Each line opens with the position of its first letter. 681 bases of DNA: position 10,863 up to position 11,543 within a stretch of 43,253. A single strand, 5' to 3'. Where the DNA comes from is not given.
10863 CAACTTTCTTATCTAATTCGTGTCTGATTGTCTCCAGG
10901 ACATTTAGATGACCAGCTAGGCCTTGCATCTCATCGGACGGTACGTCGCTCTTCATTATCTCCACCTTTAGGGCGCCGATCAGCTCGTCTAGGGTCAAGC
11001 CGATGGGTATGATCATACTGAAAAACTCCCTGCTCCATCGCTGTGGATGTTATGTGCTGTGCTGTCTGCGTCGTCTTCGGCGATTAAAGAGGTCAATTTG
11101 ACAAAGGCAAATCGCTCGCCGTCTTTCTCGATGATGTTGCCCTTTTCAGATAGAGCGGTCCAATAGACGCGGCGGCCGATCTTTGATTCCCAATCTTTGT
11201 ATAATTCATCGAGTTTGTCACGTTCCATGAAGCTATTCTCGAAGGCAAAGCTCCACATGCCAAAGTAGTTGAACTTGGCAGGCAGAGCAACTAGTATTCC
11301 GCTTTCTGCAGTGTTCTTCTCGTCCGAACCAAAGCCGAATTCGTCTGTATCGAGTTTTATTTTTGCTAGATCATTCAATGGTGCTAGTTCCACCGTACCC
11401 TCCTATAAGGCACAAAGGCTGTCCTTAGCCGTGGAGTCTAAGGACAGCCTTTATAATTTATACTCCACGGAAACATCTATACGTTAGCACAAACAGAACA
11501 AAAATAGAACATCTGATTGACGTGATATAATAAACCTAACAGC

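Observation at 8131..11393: Minus-strand island with a full-length GroEL and a divergent GroES/gp31-like gene in a 43-kb phage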

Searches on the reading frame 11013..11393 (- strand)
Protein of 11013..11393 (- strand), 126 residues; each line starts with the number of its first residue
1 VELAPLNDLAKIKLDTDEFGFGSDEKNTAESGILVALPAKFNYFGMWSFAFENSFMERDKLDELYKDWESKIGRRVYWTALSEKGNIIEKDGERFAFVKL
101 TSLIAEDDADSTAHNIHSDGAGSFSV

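Call 3: search_protein_families(library=pfam, proteins=[window:11013-11393:-], max_evalue=1)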
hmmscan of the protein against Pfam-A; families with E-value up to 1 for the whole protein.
window:11013-11393:- (126 aa): 0 families

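Call 4: search_protein_families(library=phrogs, proteins=[window:11013-11393:-], max_evalue=0.1)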
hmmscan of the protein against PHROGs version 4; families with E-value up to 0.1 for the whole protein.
window:11013-11393:- (126 aa): 1 family
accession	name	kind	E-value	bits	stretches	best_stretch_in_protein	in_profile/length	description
phrog_16801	-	unknown function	0.098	14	0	71-83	4-16/58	-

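Call 8: search_dna_similar(query=window:11013-11393:-, collection=phages, mode=protein, max_rows=40, max_evalue=1)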
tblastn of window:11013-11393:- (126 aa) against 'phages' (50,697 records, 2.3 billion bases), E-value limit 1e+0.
No match.

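Call 10: find_homologous_proteins(query=window:11013-11393:-, max_evalue=0.01)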
Query window:11013-11393:- (126 aa): 172 proteins with E <= 0.01 among 178 candidates; the best 120 are listed.
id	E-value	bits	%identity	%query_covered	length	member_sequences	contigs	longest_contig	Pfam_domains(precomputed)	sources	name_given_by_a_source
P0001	4.6e-77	274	99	100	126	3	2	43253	-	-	-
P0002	8.9e-63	228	84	98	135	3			-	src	-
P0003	4.9e-62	226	80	100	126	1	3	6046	-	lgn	-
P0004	1.1e-59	218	77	98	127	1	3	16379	-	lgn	-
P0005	2.0e-59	217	77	98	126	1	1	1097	-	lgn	-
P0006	5.6e-59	216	78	98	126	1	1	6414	-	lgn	-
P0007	5.4e-58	213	78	100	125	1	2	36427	-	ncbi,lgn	-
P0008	6.5e-58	212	77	98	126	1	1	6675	-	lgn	-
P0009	8.2e-58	212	77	98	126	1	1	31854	-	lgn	-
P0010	1.6e-57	211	77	98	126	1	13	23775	-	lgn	-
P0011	2.2e-57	211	74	98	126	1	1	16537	-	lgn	-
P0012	5.8e-57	209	76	98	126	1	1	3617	-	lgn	-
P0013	6.8e-57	209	75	98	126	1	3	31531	-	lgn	-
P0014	1.0e-56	209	75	98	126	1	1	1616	-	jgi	jgi:hypothetical protein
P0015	1.1e-56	209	76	98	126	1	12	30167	-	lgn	-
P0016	1.2e-56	208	77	98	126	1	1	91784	-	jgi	jgi:hypothetical protein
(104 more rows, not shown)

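Call 13: search_solved_structures(query=A1, max_evalue=10, show_alignments=3)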
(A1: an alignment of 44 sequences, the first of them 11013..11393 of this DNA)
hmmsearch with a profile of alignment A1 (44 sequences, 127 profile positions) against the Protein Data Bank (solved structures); distinct sequences matched with E-value up to 10: 1.
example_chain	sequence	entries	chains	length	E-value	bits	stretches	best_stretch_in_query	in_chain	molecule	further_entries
8ga6_A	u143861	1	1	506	0.019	18.4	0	78-95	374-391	THR6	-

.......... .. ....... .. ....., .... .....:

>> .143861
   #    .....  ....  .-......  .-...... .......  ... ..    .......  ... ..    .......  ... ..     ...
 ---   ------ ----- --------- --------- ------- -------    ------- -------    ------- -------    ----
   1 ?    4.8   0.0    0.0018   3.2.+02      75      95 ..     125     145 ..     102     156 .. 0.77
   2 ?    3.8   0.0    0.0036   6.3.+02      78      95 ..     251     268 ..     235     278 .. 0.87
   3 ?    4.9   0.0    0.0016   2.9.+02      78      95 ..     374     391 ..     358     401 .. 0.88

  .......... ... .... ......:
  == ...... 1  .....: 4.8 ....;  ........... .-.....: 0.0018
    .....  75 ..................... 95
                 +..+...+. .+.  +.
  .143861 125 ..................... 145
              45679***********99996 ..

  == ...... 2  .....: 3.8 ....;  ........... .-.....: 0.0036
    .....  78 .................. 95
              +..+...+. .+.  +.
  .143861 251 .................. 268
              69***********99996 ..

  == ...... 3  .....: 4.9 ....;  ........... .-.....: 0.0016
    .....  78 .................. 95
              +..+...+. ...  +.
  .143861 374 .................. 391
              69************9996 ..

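Call 18: predict_structure(alignment_id=A1)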
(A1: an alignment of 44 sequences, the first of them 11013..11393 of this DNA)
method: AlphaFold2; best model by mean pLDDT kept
length: 126 residues; sequences in the alignment: 44
mean_pLDDT: 78.2   pTM: 0.75
mean pLDDT of the five models: 78.2, 77.6, 77.4, 76.1, 74.2
residues with pLDDT >= 90: 51; 70-90: 35; 50-70: 28; < 50: 12
segments of 3 or more residues with pLDDT < 50: 20-25, 124-126
pLDDT, mean of each block of 10 residues (from residue 1): 87 74 52 94 66 68 93 90 74 90 93 76 49
secondary structure, 60 per line:
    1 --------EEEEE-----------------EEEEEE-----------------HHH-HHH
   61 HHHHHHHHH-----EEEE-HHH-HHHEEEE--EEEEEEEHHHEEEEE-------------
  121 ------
elements in order: E9-13 E31-36 H58-69 E75-78 E87-90 E93-99 E103-107

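Call 21: fold_search(model_id=the predicted structure, library=pdb)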
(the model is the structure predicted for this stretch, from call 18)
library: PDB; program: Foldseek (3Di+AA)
matches with E <= 10: 115; with E <= 0.001: 0
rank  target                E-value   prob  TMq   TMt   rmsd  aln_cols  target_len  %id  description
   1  4pko_O                3.7e-03  1.00  0.45  0.58   5.7       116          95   18  Crystal structure of the Football-shaped GroEL-GroES2-(ADPBeFx)14 complex (released 2014-08-20)
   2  4pko_Z                4.1e-03  1.00  0.49  0.62   5.7       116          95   16  Crystal structure of the Football-shaped GroEL-GroES2-(ADPBeFx)14 complex (released 2014-08-20)
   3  8wuw_a                4.4e-03  1.00  0.46  0.59   6.5       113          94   18  Cryo-EM structure of H. thermophilus GroEL-GroES2 asymmetric football complex (released 2024-03-27)
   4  5opx_O                4.7e-03  1.00  0.46  0.60   5.6       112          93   15  Crystal structure of the GroEL mutant A109C in complex with GroES and ADP BeF2 (released 2018-01-10)
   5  4pkn_X                5.6e-03  1.00  0.45  0.57   5.4       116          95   18  Crystal structure of the football-shaped GroEL-GroES2-(ADPBeFx)14 complex containing substrate Rubisco (released 2014-08-20)
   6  5opx_P                6.3e-03  1.00  0.48  0.61   5.8       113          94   17  Crystal structure of the GroEL mutant A109C in complex with GroES and ADP BeF2 (released 2018-01-10)
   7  1p3h_B                7.1e-03  1.00  0.53  0.66   4.4       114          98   18  Crystal Structure of the Mycobacterium tuberculosis chaperonin 10 tetradecamer (released 2003-07-15)
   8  4pkn_W                7.6e-03  1.00  0.50  0.64   4.8       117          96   20  Crystal structure of the football-shaped GroEL-GroES2-(ADPBeFx)14 complex containing substrate Rubisco (released 2014-08-20)
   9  5opx_U                8.1e-03  1.00  0.47  0.61   5.7       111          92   16  Crystal structure of the GroEL mutant A109C in complex with GroES and ADP BeF2 (released 2018-01-10)
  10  1p3h_A                8.6e-03  1.00  0.53  0.65   4.0       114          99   18  Crystal Structure of the Mycobacterium tuberculosis chaperonin 10 tetradecamer (released 2003-07-15)
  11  1wnr_G                9.7e-03  1.00  0.48  0.68   5.0       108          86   18  Crystal structure of the Cpn10 from Thermus thermophilus HB8 (released 2004-12-07)
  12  5opx_Q                1.4e-02  0.99  0.45  0.61   5.9       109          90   16  Crystal structure of the GroEL mutant A109C in complex with GroES and ADP BeF2 (released 2018-01-10)
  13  4v4o_P                1.5e-02  1.00  0.49  0.63   5.5       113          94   20  Crystal Structure of the Chaperonin Complex Cpn60/Cpn10/(ADP)7 from Thermus Thermophilus (released 2014-07-09)
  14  5opx_V                1.5e-02  0.99  0.46  0.60   5.8       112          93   15  Crystal structure of the GroEL mutant A109C in complex with GroES and ADP BeF2 (released 2018-01-10)
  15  4v4o_O                2.1e-02  1.00  0.49  0.62   5.5       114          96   21  Crystal Structure of the Chaperonin Complex Cpn60/Cpn10/(ADP)7 from Thermus Thermophilus (released 2014-07-09)
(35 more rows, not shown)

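Call 22: find_related_loci(query=A1, collection=genome_contigs, flank=10000)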
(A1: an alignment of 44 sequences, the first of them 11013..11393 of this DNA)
Query A1 (126 aa) in genome_contigs; peptide patterns used: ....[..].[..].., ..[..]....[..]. (x = any residue, [..] = any of these).
128 stretches matched a pattern, but none encodes a relative of the query by tblastn (E <= 1e-3).

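Call 34: find_related_loci(query=A1, collection=viral_contigs, flank=6000)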
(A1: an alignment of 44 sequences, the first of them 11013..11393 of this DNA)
Query A1 (126 aa) in viral_contigs; peptide patterns used: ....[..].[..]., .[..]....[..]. (x = any residue, [..] = any of these).
94 stretches matched a pattern; 4 encode a relative of the query (tblastn E <= 1e-3); 4 distinct loci.
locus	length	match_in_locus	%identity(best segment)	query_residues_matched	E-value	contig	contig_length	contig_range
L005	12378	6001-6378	83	1-126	1e-69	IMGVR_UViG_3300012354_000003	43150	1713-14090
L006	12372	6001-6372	71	3-126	1e-57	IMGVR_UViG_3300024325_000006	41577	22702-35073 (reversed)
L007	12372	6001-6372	74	3-126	3e-56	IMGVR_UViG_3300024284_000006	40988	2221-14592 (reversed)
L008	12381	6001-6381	66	1-126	4e-54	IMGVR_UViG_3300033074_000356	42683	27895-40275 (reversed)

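Call 36: search_protein_representatives(alignment_id=A1)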
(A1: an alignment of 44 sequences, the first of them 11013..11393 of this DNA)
Query: 44 sequences, 127 profile positions. Proteins with E-value up to 0.001 (for the whole library): 53; up to 1e-10: 45; up to 1e-30: 4. The best 53 are listed.
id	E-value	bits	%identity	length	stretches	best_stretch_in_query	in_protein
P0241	1.7e-51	189.9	-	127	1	2-125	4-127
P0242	2.4e-47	176.6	-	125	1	2-124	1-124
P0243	2.0e-34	134.8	-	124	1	2-123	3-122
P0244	7.3e-31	123.3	-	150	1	2-125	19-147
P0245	2.0e-30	121.8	-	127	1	3-118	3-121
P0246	4.8e-29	117.4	-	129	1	2-118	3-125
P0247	1.2e-28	116.1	-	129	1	1-124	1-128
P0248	1.8e-28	115.5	-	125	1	2-124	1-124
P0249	1.3e-27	112.7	-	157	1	1-125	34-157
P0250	2.1e-27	112.1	-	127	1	2-124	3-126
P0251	5.3e-27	110.8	-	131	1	3-125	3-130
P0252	2.2e-26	108.8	-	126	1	2-115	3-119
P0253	8.0e-26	107.0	-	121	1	2-117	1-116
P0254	4.9e-25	104.4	-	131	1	2-125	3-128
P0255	2.1e-24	102.4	-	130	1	2-124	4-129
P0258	6.6e-23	97.5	-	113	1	1-110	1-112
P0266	5.4e-20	88.1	-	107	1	1-105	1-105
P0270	8.1e-18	81.1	-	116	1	4-109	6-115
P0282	2.5e-12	63.4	-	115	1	2-103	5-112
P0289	2.4e-08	50.5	-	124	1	4-104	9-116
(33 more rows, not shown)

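Call 38: search_protein_families(library=pfam, alignment_id=A3, max_evalue=1)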
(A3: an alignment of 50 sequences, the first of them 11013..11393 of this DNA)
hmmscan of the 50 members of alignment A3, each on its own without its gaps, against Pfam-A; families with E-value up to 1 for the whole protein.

A. member 1, window:11013-11393:- (126 aa): 0 families

B. families by the number of members that match (of 50 scanned): 23 families
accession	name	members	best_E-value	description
PF00166.26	Cpn10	19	2.5e-07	Chaperonin 10 Kd subunit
PF25742.1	Phage_Gene33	6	0.0087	Phage Gene 33 protein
PF22266.2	DUF6953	2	0.045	Family of unknown function (DUF6953)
PF12723.13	DUF3809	2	0.084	Protein of unknown function (DUF3809)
PF05239.21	PRC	1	0.0087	PRC-barrel domain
PF22039.1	HUTI_composite_bact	1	0.012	Imidazolonepropionase-like composite domain, bacteria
PF02963.22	EcoRI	1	0.021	Restriction endonuclease EcoRI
PF25200.1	DUF7833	1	0.032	Family of unknown function (DUF7833)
PF08726.16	EFhand_Ca_insen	1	0.039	Ca2+ insensitive EF hand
PF06723.19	MreB_Mbl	1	0.04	MreB/Mbl protein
PF06554.17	Olfactory_mark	1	0.077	Olfactory marker protein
PF12645.13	HTH_16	1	0.08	Helix-turn-helix domain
PF13069.11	DUF3933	1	0.083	Protein of unknown function (DUF3933)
PF01810.24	LysE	1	0.089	LysE type translocator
PF21380.2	Nrd1-Seb1_dom2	1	0.1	Nrd1/Seb1, domain 2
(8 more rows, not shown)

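Call 39: search_solved_structures(query=A3, max_evalue=10, show_alignments=3)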
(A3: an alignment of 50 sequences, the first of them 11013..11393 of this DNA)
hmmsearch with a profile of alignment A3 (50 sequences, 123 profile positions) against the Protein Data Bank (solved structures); distinct sequences matched with E-value up to 10: 9.
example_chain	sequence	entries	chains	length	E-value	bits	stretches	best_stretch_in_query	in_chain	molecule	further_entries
7ekq_R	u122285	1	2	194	1.1e-07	35.2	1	64-105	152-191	Cpn20 co-chaperonin subunit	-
1hx5_A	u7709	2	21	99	0.01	19.1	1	2-38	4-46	10 KDA CHAPERONIN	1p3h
7ekq_Q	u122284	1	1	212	0.037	17.3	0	2-37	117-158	Chaperonin 23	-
1lep_A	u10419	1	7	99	0.077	16.3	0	2-38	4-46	CHAPERONIN-10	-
3nx6_A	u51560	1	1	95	0.23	14.8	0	1-38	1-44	10kDa chaperonin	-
1wnr_A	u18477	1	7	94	0.44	13.9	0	2-38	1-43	10 kDa chaperonin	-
4zv3_A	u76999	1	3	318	0.57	13.5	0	26-69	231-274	Cytosolic acyl coenzyme A thioester hydrolase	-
6vfy_D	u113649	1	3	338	0.63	13.3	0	26-69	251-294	Cytosolic acyl coenzyme A thioester hydrolase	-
4v4o_O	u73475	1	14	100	1.2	12.5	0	84-106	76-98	cpn10(GroES)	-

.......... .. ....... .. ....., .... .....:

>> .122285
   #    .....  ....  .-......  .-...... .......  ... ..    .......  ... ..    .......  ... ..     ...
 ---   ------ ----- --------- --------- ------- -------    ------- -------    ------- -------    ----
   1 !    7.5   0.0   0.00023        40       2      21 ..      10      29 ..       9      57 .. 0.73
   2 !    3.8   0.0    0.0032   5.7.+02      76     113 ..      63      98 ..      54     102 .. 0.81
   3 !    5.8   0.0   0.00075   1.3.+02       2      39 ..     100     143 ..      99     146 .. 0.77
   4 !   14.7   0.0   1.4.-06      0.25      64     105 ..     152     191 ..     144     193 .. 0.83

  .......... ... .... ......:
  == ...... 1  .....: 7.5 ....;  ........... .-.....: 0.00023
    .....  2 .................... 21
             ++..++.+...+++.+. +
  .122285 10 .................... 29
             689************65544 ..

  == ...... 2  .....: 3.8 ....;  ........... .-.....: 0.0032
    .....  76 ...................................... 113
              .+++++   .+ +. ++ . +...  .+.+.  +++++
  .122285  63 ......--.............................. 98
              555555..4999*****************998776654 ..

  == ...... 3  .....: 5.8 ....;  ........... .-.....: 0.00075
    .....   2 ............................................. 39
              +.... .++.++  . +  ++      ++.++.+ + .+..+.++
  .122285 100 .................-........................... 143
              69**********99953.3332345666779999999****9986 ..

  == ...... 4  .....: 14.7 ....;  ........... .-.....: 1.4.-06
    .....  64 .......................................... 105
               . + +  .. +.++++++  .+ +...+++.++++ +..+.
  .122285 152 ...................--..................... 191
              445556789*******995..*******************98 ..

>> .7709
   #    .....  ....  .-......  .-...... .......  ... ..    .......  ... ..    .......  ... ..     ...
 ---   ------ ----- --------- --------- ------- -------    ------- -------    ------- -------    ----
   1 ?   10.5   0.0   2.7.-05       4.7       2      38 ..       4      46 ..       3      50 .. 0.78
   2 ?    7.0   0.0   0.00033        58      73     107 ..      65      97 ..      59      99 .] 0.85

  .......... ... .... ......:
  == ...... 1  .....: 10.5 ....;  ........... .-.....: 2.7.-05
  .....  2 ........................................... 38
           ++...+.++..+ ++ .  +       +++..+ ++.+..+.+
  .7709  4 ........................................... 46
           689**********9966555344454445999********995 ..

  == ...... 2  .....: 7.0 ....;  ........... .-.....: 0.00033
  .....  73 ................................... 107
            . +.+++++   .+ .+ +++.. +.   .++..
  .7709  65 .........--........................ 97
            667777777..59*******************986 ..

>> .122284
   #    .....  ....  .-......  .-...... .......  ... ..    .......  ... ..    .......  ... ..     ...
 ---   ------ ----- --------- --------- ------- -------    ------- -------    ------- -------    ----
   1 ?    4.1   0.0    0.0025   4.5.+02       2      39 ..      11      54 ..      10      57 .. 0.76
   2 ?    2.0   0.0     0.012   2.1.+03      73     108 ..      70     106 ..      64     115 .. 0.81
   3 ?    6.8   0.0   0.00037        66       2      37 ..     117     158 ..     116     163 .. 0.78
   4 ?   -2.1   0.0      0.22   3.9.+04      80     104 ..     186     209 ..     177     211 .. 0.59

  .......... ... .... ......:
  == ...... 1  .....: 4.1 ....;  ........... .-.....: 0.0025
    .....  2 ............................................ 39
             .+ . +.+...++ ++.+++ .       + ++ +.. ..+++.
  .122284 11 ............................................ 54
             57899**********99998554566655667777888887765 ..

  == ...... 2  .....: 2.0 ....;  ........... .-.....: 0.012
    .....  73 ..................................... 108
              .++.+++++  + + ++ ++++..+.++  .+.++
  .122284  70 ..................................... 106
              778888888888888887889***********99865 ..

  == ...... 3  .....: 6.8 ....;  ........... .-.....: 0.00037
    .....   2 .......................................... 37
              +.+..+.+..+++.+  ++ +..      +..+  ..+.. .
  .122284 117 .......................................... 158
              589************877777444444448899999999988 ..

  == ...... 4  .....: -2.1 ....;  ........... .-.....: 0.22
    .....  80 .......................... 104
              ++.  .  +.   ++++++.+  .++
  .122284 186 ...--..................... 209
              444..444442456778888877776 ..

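Call 52: find_encoding_contigs(protein=P0282, flank=5000, max_places=3)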
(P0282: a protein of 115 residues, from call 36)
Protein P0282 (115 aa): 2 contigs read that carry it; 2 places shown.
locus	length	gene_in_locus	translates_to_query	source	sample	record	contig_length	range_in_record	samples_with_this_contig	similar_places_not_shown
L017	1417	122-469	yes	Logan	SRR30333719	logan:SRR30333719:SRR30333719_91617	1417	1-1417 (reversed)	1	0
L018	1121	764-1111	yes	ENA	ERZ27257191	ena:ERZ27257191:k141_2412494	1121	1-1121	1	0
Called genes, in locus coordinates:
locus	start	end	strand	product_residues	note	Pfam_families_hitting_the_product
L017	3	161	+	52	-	?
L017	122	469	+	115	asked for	-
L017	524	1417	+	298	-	?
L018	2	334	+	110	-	?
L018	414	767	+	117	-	-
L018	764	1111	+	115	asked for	-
